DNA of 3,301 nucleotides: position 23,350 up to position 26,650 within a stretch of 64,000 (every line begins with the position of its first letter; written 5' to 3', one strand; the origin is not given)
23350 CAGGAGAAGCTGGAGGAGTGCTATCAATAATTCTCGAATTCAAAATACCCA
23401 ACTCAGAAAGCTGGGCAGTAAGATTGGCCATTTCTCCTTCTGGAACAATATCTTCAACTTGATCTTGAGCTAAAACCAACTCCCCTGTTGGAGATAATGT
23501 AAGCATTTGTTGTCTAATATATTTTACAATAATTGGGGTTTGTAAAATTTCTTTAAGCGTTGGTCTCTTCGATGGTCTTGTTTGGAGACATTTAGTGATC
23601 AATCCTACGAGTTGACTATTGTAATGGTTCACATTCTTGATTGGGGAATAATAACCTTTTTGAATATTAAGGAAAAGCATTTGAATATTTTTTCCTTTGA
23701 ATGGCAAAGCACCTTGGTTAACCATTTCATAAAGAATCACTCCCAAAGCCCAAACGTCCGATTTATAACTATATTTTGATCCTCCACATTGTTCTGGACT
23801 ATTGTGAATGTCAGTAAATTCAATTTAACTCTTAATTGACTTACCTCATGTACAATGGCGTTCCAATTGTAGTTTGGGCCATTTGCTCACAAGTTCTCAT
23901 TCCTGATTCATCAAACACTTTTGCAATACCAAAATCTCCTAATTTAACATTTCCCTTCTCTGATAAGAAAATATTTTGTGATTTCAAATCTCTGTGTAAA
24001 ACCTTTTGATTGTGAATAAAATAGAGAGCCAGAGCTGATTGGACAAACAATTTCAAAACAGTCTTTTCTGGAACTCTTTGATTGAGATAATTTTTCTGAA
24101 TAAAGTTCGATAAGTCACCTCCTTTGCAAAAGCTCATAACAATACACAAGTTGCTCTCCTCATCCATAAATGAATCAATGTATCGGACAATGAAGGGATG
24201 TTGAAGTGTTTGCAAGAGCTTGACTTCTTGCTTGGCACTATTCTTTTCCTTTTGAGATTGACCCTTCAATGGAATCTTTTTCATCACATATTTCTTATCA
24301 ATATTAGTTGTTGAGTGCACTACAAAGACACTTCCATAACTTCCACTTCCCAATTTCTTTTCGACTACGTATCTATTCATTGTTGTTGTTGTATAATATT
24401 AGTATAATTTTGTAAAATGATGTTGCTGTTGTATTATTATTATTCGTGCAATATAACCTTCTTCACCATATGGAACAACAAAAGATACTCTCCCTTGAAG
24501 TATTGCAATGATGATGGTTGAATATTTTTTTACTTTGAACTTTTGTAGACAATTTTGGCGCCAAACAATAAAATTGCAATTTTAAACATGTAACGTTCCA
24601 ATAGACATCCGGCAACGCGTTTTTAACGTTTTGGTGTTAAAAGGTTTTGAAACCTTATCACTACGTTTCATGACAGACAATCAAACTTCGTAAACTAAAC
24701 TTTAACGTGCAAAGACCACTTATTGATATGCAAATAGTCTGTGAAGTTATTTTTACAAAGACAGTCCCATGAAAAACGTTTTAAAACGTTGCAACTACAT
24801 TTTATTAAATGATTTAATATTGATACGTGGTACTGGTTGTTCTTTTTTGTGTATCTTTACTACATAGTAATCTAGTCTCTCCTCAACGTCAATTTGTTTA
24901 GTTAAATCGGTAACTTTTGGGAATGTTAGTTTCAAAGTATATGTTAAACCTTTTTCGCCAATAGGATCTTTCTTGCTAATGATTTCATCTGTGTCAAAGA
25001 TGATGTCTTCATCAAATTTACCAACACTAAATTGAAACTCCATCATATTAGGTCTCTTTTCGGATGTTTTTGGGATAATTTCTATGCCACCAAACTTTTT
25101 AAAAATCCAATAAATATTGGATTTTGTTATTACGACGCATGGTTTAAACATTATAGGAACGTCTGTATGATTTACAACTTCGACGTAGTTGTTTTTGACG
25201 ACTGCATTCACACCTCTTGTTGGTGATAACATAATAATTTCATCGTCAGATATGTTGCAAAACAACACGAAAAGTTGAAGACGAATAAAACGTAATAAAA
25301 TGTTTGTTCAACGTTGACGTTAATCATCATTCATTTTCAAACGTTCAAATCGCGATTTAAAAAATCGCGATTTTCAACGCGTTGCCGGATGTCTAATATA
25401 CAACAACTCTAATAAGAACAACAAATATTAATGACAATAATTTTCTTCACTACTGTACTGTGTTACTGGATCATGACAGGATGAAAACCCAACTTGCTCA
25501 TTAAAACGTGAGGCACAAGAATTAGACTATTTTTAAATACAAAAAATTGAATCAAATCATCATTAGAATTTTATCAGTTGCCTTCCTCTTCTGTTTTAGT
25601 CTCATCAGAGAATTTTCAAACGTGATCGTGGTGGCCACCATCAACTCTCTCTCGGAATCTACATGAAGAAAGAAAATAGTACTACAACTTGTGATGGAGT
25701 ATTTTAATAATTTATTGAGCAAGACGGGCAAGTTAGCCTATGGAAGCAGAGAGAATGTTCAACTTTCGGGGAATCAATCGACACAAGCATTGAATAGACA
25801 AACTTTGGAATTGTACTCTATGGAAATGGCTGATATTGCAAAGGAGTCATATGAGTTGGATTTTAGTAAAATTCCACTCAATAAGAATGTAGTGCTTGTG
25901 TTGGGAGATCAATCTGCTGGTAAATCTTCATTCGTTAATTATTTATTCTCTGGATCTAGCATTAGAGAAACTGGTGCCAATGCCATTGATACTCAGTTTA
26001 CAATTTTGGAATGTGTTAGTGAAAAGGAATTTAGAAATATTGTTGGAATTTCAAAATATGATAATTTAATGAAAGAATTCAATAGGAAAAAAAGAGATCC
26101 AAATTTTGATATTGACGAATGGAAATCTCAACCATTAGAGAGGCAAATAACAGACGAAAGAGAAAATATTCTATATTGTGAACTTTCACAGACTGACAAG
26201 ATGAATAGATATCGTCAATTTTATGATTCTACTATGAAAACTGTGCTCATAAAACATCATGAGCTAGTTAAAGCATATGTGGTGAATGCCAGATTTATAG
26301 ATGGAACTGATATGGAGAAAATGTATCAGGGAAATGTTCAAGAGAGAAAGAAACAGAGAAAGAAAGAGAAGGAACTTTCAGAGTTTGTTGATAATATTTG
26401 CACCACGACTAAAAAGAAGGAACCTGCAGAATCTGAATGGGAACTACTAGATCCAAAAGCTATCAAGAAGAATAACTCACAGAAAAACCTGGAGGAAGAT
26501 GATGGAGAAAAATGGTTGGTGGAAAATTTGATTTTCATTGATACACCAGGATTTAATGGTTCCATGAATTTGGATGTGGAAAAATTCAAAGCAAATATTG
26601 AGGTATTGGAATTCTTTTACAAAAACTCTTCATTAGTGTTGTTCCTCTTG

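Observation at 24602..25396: TIR-bounded 795-bp element full of CpG palindromes carrying a non-transposase ORF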

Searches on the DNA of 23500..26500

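Call 61: search_rna_families(source=window, start=23500, end=26500, threshold=evalue, max_evalue=1)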
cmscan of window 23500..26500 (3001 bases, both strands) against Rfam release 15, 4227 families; matches with E-value up to 1: 2.
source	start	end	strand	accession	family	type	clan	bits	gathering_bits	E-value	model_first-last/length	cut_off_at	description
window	24504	24577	+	RF01283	snoU30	Gene; snRNA; snoRNA; CD-box;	CL00052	24.9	45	0.18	1-86/86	no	Small nucleolar RNA U30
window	24503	24568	+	RF00592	SNORD78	Gene; snRNA; snoRNA; CD-box;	CL00051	23.6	38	0.53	1-65/65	no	Small nucleolar RNA SNORD78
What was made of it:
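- Tried and rejected: Rfam found only sub-threshold C/D snoRNA-like matches at 24503-24577, outside the element (call 61).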

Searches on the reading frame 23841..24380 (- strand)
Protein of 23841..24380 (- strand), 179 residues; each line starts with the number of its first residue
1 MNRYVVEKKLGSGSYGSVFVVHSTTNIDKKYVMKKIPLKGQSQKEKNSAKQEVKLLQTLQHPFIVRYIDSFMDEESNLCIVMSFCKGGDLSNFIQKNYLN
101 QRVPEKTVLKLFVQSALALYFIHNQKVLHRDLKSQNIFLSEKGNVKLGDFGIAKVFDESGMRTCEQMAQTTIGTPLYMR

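Call 7: search_protein_families(library=pfam, proteins=[window:23841-24380:-], max_evalue=1)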
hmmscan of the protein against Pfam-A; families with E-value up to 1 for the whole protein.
window:23841-24380:- (179 aa): 7 families
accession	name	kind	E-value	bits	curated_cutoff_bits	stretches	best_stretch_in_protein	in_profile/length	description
PF00069.31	Pkinase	-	8.4e-43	147.1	31.7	1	4-178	1-164/263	Protein kinase domain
PF07714.23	PK_Tyr_Ser-Thr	-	2.3e-32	112.8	23.1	1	6-167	3-163/258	Protein tyrosine and serine/threonine kinase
PF12330.14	Haspin_kinase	-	3e-06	27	25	1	20-156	115-256/364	Haspin like kinase domain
PF03109.22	ABC1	-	1.8e-05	24.4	22.9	1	78-162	143-223/244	ABC1 atypical kinase-like domain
PF14531.12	Kinase-like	-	0.0094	15.7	25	1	121-151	160-190/289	Kinase-like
PF22523.1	DUF6999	-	0.012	15.1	27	1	58-108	70-120/275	Family of unknown function (DUF6999)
PF01636.29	APH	-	0.023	14.9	23.2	0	10-103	5-92/239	Phosphotransferase enzyme family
